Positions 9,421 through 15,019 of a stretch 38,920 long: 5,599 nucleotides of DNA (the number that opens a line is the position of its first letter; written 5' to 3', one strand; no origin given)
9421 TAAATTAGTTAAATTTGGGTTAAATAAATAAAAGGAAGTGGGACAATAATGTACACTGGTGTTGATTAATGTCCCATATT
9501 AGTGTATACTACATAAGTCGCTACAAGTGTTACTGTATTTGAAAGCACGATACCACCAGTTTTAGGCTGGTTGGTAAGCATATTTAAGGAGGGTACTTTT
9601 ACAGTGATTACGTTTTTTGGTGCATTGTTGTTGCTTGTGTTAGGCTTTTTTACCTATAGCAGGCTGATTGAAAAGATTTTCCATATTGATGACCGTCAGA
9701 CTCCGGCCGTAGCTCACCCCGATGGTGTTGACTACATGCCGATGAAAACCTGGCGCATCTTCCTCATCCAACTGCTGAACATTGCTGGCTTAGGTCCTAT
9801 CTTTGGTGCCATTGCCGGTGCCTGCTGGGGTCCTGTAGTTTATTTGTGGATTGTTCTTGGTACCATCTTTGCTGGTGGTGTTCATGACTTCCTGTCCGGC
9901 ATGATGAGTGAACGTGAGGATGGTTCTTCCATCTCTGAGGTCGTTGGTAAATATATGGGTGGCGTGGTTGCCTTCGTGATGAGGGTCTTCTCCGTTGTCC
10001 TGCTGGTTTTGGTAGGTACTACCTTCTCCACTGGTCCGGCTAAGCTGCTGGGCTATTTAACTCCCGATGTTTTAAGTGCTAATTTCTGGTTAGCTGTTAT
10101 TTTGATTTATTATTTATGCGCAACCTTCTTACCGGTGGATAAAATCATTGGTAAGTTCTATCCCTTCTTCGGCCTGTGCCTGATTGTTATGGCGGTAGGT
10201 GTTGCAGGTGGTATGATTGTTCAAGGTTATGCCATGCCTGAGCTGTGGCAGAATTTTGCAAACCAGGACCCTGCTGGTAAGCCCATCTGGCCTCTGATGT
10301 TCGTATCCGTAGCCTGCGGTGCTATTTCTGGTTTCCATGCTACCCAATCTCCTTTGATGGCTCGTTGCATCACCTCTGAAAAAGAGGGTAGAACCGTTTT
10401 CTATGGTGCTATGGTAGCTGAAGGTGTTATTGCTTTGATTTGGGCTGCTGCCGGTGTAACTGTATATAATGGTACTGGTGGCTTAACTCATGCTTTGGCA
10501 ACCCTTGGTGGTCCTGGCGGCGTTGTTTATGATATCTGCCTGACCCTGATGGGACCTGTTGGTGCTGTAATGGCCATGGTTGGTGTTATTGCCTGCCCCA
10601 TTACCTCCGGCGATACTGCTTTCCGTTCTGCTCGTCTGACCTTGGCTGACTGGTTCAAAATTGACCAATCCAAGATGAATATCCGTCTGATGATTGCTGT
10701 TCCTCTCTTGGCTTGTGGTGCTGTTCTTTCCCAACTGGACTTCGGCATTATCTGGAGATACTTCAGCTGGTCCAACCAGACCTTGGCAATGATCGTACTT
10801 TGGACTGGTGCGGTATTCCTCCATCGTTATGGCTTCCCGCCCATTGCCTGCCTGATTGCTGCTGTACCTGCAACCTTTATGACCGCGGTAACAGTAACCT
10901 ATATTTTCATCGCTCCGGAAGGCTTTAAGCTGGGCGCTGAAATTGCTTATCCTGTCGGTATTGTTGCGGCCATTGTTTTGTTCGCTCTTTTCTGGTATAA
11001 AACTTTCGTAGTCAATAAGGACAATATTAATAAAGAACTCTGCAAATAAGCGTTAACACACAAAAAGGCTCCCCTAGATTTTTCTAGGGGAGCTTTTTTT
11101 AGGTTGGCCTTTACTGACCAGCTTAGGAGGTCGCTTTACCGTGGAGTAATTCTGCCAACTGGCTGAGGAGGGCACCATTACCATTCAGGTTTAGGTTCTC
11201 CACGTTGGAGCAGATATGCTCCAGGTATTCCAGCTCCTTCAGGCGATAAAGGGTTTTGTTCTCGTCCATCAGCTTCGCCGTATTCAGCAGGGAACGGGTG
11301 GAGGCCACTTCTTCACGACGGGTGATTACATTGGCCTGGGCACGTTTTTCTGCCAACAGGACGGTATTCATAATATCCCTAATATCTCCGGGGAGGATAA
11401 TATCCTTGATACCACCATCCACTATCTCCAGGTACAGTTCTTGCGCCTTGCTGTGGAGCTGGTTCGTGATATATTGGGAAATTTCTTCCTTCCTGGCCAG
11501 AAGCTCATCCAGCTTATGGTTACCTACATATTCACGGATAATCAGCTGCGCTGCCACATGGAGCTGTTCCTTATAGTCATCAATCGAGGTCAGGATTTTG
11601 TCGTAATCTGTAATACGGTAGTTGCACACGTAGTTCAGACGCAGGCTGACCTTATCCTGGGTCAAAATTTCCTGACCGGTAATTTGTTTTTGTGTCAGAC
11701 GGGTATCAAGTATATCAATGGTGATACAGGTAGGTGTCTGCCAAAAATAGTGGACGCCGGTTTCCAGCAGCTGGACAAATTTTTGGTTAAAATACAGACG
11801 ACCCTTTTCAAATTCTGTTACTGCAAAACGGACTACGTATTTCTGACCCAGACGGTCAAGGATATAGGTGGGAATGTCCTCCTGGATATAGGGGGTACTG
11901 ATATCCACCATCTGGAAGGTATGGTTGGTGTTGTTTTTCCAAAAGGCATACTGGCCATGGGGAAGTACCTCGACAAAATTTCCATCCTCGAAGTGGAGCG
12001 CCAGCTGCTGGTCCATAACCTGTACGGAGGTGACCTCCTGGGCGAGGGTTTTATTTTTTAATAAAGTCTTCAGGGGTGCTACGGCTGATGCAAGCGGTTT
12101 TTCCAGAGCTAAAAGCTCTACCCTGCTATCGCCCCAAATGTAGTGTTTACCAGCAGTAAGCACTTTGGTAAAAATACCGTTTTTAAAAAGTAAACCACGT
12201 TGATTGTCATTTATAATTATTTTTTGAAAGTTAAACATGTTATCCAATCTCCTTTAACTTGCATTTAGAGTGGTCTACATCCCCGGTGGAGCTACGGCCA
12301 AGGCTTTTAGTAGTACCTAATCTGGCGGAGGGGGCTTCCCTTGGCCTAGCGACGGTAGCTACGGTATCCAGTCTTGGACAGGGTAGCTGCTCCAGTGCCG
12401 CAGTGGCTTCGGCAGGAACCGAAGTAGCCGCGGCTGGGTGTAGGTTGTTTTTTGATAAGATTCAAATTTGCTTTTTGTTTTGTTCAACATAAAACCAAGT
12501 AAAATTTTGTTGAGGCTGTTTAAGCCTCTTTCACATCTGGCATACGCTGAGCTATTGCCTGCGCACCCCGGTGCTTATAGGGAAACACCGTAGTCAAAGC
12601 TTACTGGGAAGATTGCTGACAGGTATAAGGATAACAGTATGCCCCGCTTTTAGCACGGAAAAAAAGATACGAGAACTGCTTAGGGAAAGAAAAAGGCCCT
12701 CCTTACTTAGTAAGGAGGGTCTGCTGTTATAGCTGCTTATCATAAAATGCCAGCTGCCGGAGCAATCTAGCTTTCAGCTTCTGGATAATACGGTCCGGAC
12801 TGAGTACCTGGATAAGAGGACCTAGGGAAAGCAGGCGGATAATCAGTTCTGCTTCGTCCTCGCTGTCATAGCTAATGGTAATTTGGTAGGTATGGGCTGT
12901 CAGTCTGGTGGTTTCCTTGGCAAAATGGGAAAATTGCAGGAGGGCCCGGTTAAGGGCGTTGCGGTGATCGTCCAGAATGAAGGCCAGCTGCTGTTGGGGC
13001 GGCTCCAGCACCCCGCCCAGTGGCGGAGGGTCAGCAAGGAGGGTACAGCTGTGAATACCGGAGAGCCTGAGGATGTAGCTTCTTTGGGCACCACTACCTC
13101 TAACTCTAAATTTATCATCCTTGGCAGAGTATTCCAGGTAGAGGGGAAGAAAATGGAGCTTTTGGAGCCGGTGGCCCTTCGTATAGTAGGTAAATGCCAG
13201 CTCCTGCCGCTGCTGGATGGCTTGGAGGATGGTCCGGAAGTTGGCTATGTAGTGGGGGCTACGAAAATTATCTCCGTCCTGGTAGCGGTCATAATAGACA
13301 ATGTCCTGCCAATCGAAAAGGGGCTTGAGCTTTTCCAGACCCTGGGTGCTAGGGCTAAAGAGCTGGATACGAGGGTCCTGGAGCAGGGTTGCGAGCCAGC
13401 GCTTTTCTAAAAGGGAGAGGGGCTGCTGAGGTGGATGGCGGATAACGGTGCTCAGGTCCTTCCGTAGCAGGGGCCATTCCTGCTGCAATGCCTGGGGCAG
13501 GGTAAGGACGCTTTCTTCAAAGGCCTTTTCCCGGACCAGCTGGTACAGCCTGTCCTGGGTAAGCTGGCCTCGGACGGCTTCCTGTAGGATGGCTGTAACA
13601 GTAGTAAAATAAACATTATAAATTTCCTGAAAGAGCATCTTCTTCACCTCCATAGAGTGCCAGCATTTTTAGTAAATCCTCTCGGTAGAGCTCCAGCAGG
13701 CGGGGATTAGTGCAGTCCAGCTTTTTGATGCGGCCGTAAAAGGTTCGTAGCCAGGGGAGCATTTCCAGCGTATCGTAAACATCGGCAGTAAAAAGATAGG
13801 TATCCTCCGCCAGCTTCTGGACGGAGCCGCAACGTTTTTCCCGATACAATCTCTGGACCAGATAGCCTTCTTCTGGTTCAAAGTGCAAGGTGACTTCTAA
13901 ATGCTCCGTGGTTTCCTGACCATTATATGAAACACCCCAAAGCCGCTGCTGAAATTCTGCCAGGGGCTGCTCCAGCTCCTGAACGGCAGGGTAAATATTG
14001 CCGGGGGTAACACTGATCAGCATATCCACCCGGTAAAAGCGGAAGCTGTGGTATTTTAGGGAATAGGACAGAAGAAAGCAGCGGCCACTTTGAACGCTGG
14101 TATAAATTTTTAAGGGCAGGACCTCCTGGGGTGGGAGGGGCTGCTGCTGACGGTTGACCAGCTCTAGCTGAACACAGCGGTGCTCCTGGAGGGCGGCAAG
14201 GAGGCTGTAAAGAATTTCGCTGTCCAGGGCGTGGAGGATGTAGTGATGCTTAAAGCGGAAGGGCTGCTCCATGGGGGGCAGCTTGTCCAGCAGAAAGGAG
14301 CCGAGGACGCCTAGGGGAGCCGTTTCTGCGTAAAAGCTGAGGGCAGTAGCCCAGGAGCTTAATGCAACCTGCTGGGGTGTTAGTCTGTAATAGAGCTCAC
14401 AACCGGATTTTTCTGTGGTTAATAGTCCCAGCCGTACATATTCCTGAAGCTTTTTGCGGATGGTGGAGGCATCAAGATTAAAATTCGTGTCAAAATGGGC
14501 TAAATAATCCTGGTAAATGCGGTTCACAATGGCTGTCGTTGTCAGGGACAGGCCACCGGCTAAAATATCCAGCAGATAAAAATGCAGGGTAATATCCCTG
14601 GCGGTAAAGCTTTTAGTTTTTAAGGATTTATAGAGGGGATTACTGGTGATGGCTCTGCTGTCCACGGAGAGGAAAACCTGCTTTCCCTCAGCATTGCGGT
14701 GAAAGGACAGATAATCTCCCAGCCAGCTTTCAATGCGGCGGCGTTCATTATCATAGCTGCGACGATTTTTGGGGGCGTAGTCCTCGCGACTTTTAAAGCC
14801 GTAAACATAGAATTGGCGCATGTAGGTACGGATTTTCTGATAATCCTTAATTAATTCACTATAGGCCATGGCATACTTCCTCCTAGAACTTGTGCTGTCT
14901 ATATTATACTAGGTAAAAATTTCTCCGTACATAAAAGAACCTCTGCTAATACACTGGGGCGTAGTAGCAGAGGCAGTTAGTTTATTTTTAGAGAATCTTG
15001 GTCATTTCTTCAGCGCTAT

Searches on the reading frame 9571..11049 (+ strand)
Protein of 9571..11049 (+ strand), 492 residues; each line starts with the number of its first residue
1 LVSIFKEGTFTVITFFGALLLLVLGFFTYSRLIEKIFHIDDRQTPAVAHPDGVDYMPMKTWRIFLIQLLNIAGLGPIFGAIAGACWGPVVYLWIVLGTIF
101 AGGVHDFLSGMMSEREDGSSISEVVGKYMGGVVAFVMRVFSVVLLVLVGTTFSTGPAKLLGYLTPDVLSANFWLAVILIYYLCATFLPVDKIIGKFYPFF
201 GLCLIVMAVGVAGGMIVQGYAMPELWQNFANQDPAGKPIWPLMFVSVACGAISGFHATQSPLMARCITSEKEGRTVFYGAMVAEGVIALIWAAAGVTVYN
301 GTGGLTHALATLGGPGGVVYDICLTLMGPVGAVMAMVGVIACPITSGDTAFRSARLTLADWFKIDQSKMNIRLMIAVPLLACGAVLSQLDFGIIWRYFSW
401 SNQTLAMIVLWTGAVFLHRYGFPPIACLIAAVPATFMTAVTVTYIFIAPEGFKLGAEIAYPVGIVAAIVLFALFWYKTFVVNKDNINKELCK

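Call 13: search_protein_families(library=pfam, proteins=[window:9571-11049:+], max_evalue=0.001)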
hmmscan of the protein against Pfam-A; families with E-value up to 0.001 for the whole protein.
window:9571-11049:+ (492 aa): 1 family
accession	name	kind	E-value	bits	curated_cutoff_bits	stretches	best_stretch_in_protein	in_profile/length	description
PF02554.20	CstA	-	9e-50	170.3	27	2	14-153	5-147/560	Carbon starvation protein CstA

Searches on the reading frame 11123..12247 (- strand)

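Call 13: search_protein_families(library=pfam, proteins=[window:11123-12247:-], max_evalue=0.001)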
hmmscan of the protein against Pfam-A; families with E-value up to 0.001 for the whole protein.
window:11123-12247:- (374 aa): 1 family
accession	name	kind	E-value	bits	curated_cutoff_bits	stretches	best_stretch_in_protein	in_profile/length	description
PF01145.31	Band_7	-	7.1e-25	88.5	23.6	1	155-313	15-175/176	SPFH domain / Band 7 family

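Call 51: search_protein_families(library=padloc, proteins=[window:11123-12247:-], max_evalue=0.001)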
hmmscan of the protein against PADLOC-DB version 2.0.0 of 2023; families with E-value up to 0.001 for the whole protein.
window:11123-12247:- (374 aa): 0 families

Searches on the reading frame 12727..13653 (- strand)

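Call 13: search_protein_families(library=pfam, proteins=[window:12727-13653:-], max_evalue=0.001)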
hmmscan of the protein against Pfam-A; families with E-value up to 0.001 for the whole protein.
window:12727-13653:- (308 aa): 0 families

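Call 51: search_protein_families(library=padloc, proteins=[window:12727-13653:-], max_evalue=0.001)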
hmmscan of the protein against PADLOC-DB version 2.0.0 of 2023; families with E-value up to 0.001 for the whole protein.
window:12727-13653:- (308 aa): 1 family
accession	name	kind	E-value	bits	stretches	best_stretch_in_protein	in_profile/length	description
PDLC01652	WYL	-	3.3e-11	41.8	1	136-299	17-160/162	"CAS-I,CAS-II,CAS-III,CAS-IV,CAS-V,CAS-VI; associated_signaling"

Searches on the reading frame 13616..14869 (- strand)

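Call 13: search_protein_families(library=pfam, proteins=[window:13616-14869:-], max_evalue=0.001)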
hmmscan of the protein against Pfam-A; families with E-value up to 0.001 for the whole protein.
window:13616-14869:- (417 aa): 1 family
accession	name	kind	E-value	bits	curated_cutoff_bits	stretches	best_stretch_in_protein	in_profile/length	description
PF13280.12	WYL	-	0.00028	21.3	21.8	1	218-288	1-69/70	WYL domain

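Call 51: search_protein_families(library=padloc, proteins=[window:13616-14869:-], max_evalue=0.001)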
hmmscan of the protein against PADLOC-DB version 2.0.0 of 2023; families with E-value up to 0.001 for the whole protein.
window:13616-14869:- (417 aa): 3 families
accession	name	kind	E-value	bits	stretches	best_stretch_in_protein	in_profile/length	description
PDLC01652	WYL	-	1.3e-13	49.6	1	214-385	14-146/162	"CAS-I,CAS-II,CAS-III,CAS-IV,CAS-V,CAS-VI; associated_signaling"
PDLC01457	WYL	-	0.00024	18.8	1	197-294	104-199/229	"CAS-I,CAS-II,CAS-III,CAS-IV,CAS-V,CAS-VI; associated_signaling"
PDLC01766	Cas3c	-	0.00068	15.9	1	306-410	222-320/1009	-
